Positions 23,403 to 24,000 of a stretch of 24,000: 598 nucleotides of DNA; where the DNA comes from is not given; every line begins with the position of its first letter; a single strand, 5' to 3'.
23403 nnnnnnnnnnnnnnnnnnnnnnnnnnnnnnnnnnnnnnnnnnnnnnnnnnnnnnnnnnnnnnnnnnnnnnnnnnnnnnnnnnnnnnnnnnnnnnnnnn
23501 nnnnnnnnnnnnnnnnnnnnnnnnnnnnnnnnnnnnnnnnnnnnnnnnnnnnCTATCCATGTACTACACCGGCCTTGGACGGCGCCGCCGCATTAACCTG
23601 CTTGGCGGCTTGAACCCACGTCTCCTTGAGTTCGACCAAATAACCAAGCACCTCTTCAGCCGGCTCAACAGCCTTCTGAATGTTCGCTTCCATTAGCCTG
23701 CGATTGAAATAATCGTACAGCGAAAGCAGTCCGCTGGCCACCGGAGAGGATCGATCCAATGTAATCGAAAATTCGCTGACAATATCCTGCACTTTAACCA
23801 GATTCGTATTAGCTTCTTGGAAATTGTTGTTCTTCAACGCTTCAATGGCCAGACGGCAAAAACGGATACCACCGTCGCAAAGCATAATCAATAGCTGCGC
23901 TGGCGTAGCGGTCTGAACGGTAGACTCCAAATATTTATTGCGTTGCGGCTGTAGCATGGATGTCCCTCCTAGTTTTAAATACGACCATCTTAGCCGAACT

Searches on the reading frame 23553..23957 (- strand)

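Call 26: search_protein_families(library=pfam, proteins=[window:23553-23957:-])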
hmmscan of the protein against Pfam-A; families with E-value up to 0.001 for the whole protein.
window:23553-23957:- (134 aa): 1 family
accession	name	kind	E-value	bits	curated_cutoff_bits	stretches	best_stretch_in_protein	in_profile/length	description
PF02561.19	FliS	-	3.5e-34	118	26.7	1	7-117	2-114/115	Flagellar protein FliS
